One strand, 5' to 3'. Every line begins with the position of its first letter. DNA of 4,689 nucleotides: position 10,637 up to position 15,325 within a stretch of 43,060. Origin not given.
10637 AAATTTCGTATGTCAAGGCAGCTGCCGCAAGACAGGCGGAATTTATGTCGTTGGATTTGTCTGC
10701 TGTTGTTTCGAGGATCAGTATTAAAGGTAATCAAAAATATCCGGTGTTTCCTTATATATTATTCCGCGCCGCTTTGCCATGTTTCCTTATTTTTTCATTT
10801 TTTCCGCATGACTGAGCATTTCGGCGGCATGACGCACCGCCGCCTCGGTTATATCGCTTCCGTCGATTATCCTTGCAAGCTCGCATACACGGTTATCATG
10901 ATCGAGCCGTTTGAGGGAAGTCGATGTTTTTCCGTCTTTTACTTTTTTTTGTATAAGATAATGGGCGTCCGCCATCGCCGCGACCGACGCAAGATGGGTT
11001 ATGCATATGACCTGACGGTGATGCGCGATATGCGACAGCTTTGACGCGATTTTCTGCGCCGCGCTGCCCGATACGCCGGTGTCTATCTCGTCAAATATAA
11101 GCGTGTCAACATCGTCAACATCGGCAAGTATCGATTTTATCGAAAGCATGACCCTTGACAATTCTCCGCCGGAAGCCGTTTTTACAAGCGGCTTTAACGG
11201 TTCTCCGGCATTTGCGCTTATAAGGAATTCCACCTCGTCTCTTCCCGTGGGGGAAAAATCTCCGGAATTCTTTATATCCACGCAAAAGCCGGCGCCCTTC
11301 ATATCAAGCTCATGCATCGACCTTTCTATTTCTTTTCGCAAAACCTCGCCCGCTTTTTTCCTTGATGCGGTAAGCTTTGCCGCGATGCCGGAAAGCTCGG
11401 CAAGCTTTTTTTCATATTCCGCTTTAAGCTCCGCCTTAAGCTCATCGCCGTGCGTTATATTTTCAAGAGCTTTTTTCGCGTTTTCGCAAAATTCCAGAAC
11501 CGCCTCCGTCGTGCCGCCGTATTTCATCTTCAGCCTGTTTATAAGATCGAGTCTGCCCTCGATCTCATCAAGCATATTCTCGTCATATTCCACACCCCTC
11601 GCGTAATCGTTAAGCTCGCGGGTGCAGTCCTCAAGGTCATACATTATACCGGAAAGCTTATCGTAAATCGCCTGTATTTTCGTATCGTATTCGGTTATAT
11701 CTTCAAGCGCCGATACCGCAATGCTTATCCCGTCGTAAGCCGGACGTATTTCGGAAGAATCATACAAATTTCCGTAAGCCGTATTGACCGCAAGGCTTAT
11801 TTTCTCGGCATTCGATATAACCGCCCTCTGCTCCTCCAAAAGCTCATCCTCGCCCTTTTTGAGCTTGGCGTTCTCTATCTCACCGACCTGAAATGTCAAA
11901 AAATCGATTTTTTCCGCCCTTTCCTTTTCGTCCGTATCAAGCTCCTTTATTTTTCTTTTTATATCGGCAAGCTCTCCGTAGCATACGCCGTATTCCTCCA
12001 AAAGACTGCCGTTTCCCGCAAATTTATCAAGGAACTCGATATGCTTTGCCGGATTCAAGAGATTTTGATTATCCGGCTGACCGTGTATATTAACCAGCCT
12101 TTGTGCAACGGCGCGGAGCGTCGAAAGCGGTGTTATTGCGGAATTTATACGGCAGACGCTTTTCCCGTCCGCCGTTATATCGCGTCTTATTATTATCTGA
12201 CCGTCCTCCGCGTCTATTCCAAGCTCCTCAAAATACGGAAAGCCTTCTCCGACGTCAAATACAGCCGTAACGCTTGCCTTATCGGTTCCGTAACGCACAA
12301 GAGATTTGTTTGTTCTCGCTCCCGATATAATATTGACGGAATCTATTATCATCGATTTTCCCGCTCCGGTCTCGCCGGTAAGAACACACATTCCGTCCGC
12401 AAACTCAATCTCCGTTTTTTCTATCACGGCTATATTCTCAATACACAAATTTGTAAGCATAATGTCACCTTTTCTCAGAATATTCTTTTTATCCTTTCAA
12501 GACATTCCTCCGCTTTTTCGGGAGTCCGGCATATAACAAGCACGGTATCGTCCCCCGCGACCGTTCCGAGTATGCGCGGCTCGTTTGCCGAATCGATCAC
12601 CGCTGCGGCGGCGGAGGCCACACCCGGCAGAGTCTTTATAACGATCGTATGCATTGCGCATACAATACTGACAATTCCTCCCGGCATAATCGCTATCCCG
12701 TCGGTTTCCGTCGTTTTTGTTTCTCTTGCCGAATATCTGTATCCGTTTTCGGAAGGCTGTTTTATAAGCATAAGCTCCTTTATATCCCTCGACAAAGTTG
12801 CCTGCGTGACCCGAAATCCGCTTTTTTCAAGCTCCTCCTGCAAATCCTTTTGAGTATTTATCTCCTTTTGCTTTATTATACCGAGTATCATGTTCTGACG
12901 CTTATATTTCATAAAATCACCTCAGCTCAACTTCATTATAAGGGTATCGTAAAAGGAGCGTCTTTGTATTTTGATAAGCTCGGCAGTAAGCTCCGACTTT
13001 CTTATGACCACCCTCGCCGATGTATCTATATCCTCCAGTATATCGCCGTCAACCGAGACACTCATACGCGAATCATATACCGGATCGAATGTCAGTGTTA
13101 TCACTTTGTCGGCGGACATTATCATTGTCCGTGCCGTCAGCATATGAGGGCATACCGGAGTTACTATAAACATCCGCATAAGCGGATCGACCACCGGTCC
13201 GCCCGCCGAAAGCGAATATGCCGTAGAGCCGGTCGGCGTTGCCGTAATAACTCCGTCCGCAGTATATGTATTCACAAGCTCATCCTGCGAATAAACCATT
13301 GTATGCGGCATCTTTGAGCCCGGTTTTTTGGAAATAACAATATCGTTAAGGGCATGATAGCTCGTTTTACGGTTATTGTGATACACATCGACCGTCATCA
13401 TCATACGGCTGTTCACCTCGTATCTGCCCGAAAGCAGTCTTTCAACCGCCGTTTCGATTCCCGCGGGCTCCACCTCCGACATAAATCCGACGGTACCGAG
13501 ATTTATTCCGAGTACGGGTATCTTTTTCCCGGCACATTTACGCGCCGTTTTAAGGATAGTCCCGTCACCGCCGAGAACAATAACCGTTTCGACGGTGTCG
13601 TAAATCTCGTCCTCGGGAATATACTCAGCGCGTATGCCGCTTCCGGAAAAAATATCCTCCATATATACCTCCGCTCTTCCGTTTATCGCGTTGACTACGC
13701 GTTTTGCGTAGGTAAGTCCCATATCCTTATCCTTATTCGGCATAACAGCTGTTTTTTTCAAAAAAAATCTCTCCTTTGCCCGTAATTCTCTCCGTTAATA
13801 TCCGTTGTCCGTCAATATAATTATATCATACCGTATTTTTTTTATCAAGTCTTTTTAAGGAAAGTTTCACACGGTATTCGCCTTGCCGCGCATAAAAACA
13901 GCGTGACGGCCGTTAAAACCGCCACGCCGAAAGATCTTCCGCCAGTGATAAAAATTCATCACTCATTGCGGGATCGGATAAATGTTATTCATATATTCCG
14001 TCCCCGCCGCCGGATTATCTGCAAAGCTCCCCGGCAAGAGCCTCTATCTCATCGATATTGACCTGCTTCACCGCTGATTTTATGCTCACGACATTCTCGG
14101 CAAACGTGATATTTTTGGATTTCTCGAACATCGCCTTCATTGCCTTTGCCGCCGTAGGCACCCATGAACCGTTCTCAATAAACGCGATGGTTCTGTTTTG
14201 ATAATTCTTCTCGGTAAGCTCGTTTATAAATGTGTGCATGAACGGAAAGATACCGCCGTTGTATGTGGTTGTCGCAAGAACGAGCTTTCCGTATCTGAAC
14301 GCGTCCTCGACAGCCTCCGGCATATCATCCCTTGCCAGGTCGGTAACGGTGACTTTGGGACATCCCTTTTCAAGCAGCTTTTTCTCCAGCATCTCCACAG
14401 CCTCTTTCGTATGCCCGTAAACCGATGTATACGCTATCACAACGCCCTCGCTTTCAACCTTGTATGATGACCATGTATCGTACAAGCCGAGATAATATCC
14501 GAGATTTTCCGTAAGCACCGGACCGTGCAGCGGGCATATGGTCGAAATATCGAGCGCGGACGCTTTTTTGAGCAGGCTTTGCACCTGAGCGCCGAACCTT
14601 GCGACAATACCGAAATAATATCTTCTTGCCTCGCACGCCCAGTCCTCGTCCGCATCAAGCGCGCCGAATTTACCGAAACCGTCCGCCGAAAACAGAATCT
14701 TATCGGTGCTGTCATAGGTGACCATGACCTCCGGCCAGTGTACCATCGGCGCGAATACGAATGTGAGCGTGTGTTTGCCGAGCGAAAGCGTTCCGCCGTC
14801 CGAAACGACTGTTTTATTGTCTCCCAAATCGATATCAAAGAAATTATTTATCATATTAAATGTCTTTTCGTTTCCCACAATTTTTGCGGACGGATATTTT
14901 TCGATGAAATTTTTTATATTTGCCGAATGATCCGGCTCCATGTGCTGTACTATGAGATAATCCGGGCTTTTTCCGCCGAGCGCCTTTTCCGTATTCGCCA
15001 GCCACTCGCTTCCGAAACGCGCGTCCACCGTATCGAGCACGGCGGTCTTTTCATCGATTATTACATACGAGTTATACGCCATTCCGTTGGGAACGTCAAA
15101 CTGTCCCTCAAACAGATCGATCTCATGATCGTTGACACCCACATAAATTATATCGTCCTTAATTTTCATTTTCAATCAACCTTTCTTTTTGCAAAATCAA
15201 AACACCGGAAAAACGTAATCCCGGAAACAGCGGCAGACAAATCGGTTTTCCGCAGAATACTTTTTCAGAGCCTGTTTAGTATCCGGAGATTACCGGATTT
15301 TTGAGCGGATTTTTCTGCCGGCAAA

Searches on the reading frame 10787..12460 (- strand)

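Call 47: search_protein_families(library=pfam, proteins=[window:10787-12460:-], max_evalue=0.00001)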
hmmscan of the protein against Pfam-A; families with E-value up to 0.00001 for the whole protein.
window:10787-12460:- (557 aa): 2 families
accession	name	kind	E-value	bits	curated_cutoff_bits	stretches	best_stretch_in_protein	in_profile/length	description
PF02463.25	SMC_N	-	1.4e-14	54.5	40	1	2-505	2-213/220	RecF/RecN/SMC N terminal domain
PF13476.12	AAA_23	-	2.8e-06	28.5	27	0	7-210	4-192/201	AAA domain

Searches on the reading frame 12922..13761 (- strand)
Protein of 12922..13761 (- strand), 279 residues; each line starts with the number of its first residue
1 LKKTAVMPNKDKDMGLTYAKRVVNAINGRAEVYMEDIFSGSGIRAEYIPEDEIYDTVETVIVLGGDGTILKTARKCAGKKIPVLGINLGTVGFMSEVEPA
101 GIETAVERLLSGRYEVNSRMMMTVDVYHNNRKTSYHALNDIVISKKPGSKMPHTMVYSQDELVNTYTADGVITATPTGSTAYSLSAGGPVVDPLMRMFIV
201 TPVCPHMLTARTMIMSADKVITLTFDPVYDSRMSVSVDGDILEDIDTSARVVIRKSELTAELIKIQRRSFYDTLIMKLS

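Call 48: search_protein_families(library=pfam, proteins=[window:12922-13761:-], max_evalue=0.00001)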
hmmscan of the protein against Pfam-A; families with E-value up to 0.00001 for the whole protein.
window:12922-13761:- (279 aa): 2 families
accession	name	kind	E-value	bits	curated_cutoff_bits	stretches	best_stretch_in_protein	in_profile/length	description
PF20143.4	NAD_kinase_C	-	1.7e-32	112.2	23.7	1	138-264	1-125/126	ATP-NAD kinase C-terminal domain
PF01513.26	NAD_kinase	-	4.3e-18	66.3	25.5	1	50-114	66-130/130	ATP-NAD kinase N-terminal domain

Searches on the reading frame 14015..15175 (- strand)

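Call 48: search_protein_families(library=pfam, proteins=[window:14015-15175:-], max_evalue=0.00001)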
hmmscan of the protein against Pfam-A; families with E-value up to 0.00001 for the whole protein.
window:14015-15175:- (386 aa): 3 families
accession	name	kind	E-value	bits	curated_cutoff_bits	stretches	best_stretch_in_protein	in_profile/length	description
PF19583.5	ODP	-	1.7e-18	67.6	27.2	1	34-218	3-194/194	ODP family beta lactamase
PF00753.33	Lactamase_B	-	6.2e-10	39.8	22.7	1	33-216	5-195/196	Metallo-beta-lactamase superfamily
PF12724.12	Flavodoxin_5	-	1.2e-07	32.5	27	1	246-338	1-87/145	Flavodoxin domain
